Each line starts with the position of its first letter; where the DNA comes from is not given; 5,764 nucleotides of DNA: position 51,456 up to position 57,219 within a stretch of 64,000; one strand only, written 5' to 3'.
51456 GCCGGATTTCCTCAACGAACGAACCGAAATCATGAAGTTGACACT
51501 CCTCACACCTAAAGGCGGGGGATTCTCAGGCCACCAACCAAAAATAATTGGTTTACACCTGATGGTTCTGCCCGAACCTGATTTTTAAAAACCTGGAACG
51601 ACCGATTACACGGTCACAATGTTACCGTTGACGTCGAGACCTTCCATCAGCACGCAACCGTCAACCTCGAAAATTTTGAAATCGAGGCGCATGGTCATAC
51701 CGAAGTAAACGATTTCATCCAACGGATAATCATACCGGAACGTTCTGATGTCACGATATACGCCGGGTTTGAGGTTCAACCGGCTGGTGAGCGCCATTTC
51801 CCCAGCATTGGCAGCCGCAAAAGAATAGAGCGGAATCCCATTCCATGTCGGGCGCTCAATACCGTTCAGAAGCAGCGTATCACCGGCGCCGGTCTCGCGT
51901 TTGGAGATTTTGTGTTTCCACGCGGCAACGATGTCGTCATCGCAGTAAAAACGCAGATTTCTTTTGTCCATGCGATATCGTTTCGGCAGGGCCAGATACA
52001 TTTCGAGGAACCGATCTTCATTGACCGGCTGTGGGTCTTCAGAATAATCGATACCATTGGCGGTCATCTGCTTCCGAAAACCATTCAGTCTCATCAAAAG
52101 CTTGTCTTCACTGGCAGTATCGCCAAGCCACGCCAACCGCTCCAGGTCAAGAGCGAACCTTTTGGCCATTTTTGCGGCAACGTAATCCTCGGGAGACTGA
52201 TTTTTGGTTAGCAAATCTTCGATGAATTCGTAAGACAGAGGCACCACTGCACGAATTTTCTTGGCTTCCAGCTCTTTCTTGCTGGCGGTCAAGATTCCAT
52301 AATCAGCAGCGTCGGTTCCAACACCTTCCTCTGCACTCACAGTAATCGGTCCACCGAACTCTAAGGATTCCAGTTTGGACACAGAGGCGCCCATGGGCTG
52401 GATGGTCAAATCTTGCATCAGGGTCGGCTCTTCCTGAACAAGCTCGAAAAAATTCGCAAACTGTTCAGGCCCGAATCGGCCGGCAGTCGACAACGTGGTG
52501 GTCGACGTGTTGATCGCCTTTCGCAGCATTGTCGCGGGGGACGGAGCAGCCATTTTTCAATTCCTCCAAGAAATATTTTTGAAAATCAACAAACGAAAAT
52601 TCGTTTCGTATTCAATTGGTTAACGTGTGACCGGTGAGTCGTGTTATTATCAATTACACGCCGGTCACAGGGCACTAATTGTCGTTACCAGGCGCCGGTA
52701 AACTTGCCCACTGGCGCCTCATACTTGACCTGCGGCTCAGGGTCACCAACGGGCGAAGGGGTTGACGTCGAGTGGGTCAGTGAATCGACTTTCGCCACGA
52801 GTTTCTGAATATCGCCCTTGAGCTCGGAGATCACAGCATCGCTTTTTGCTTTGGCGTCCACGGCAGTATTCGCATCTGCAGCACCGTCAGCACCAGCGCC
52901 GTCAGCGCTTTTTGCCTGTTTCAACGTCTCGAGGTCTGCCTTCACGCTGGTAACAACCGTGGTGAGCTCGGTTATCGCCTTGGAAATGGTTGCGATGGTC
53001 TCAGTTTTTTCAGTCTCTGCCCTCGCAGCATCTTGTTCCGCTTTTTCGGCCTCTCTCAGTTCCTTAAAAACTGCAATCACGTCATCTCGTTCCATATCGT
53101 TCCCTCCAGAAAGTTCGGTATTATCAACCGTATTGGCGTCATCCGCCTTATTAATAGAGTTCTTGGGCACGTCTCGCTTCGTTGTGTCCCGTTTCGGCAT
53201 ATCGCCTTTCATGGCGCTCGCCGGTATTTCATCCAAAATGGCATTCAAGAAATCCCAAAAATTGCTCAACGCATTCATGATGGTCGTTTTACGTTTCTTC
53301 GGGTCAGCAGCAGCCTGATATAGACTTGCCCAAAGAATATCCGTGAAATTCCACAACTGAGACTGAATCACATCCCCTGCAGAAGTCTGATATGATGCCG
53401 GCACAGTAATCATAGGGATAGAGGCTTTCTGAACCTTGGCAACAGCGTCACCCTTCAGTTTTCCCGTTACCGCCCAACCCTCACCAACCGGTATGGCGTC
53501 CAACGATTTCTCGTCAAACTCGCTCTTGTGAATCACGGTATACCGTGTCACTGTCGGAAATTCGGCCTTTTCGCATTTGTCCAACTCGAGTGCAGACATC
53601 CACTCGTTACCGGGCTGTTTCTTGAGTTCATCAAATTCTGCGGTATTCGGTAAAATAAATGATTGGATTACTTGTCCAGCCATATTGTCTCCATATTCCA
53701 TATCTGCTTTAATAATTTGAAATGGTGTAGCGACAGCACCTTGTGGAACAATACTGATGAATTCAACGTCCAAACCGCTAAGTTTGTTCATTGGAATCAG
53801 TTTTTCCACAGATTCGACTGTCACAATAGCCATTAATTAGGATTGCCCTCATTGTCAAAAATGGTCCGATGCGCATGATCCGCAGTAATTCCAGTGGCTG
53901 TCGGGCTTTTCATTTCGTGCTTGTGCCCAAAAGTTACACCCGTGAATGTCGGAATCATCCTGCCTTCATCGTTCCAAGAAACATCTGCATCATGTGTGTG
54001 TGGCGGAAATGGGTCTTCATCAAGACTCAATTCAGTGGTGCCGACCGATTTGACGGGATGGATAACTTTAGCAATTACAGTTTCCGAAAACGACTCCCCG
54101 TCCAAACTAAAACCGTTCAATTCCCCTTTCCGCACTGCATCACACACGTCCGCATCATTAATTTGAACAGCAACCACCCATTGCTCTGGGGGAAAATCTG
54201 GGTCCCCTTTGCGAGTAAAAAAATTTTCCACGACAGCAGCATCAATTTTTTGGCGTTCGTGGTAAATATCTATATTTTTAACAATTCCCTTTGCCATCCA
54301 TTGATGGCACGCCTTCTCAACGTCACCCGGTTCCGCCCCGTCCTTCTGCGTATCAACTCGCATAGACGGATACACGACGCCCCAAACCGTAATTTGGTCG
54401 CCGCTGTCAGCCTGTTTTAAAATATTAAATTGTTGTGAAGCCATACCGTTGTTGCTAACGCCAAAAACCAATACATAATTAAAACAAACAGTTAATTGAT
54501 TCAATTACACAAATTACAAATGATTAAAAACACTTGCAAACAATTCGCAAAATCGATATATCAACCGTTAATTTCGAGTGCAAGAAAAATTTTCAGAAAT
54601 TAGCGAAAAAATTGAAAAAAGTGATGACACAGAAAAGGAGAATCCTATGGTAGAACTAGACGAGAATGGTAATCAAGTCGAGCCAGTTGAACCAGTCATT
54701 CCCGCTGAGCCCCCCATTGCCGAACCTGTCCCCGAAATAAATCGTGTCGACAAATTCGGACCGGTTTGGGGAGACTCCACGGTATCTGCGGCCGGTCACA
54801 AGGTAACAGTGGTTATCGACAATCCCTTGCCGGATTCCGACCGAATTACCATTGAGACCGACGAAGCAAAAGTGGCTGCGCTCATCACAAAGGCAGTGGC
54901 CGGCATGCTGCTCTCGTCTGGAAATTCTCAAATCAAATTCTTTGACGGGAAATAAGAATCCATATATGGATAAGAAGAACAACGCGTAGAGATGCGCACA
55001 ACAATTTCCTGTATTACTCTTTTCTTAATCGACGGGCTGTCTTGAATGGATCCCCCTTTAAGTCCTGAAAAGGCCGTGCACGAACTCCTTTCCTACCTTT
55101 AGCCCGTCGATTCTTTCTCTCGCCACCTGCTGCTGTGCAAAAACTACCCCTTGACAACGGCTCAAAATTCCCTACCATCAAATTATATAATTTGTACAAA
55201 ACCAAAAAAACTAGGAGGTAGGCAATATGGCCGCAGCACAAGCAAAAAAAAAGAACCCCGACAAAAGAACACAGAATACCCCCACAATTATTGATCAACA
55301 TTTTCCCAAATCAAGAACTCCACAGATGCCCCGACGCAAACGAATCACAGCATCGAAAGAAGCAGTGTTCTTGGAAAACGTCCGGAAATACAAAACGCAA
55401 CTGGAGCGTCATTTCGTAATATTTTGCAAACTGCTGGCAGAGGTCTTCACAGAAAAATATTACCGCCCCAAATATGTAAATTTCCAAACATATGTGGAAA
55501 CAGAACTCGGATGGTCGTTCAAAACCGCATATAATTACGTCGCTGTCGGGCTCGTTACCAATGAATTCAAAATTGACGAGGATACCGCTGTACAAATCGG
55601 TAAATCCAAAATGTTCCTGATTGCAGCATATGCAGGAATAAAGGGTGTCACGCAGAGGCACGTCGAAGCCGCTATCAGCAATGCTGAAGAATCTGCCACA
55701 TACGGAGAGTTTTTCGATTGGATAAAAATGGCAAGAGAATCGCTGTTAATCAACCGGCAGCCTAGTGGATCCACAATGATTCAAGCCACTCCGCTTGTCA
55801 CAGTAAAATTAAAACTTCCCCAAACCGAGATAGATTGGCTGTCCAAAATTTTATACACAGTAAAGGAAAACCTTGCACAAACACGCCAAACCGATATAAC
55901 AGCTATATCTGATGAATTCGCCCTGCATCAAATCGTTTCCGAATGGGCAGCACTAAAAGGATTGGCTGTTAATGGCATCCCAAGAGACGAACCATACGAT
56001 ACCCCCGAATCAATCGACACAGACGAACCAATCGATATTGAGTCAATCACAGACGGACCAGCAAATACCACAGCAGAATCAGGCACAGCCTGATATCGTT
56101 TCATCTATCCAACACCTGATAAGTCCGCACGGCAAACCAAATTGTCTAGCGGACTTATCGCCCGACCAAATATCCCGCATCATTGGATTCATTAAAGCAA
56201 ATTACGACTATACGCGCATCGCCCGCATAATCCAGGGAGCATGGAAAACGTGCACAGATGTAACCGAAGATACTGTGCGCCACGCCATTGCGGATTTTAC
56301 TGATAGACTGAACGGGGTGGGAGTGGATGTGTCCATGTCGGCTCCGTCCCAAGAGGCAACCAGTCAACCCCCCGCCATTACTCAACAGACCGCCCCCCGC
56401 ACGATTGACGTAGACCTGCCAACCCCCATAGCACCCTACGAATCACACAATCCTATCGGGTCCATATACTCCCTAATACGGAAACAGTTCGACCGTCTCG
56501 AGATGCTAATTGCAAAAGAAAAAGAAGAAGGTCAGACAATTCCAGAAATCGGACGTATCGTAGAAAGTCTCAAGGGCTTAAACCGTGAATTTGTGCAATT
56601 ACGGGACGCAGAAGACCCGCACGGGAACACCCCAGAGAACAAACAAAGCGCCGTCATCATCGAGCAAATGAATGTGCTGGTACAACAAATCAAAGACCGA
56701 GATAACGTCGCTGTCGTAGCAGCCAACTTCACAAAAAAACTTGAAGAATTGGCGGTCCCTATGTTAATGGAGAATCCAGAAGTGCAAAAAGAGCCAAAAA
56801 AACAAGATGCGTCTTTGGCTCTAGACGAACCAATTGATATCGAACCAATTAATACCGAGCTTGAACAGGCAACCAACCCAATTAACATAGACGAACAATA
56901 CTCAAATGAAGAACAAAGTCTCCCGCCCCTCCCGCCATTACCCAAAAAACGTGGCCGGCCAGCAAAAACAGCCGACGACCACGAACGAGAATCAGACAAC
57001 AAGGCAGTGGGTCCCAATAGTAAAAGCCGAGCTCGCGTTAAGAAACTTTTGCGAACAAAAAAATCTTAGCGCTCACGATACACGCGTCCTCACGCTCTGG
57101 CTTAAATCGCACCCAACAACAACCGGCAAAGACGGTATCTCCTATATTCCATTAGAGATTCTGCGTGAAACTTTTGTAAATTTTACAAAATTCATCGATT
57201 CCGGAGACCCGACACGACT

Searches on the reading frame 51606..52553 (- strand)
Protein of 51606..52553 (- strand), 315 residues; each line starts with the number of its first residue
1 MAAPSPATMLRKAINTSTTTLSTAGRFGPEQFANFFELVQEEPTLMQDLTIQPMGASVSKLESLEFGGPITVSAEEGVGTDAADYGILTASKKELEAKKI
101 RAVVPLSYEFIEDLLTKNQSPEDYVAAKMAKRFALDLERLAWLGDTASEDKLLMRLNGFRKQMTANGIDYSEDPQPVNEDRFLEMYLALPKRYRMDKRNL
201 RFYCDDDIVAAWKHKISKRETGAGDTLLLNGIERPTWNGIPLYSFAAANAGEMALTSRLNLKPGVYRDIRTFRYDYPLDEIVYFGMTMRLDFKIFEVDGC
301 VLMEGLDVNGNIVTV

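Call 9: search_protein_families(library=phrogs, proteins=[window:51606-52553:-], max_evalue=0.001)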
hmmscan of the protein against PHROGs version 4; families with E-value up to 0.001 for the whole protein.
window:51606-52553:- (315 aa): 2 families
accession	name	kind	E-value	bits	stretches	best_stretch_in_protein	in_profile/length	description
phrog_1623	-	head and packaging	1.2e-57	196.6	1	8-306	7-303/305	virion structural protein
phrog_10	-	head and packaging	1.7e-05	25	1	13-195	356-523/752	major head protein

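Call 16: find_related_loci(query=window:51606-52553:-, collection=viral_contigs, flank=10000)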
Query window:51606-52553:- (315 aa) in viral_contigs; peptide patterns used: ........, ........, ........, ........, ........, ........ (x = any residue, [..] = any of these).
45 stretches matched a pattern, but none encodes a relative of the query by tblastn (E <= 1e-3).

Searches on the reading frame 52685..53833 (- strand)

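Call 9: search_protein_families(library=phrogs, proteins=[window:52685-53833:-], max_evalue=0.001)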
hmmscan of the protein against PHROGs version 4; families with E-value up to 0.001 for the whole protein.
window:52685-53833:- (382 aa): 0 families

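Call 14: search_protein_families(library=pfam, proteins=[window:52685-53833:-], max_evalue=0.01)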
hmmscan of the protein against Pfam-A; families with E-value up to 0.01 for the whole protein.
window:52685-53833:- (382 aa): 3 families
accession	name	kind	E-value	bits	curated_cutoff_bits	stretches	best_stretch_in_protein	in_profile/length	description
PF07888.16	CALCOCO1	-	0.00022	20.7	36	1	256-349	53-145/496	Calcium binding and coiled-coil domain (CALCOCO1) like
PF13863.11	DUF4200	-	0.0095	16.7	29.7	0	258-305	60-107/119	Domain of unknown function (DUF4200)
PF04065.20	Not3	-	0.0097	15.8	25.8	0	264-366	109-203/231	Not1 N-terminal domain, CCR4-Not complex component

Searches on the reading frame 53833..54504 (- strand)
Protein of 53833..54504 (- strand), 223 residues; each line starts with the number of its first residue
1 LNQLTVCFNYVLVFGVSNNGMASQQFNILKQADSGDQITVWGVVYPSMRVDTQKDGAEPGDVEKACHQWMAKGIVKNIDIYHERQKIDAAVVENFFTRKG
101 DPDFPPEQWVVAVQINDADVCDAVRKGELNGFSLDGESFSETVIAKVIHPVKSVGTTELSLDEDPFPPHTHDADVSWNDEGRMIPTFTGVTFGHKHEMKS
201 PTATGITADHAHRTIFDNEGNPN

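Call 14: search_protein_families(library=pfam, proteins=[window:53833-54504:-], max_evalue=0.01)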
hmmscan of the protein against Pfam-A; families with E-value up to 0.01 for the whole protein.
window:53833-54504:- (223 aa): 1 family
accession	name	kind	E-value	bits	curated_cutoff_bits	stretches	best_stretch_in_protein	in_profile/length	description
PF14550.11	Peptidase_S78_2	-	9.9e-18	64.8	24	1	30-138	6-122/126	Putative phage serine protease XkdF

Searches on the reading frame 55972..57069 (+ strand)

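Call 14: search_protein_families(library=pfam, proteins=[window:55972-57069:+], max_evalue=0.01)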
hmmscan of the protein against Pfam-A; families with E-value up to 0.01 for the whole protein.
window:55972-57069:+ (365 aa): 1 family
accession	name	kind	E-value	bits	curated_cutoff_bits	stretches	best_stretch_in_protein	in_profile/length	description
PF02178.24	AT_hook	-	0.0095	16.1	17.4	0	324-335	1-12/13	AT hook motif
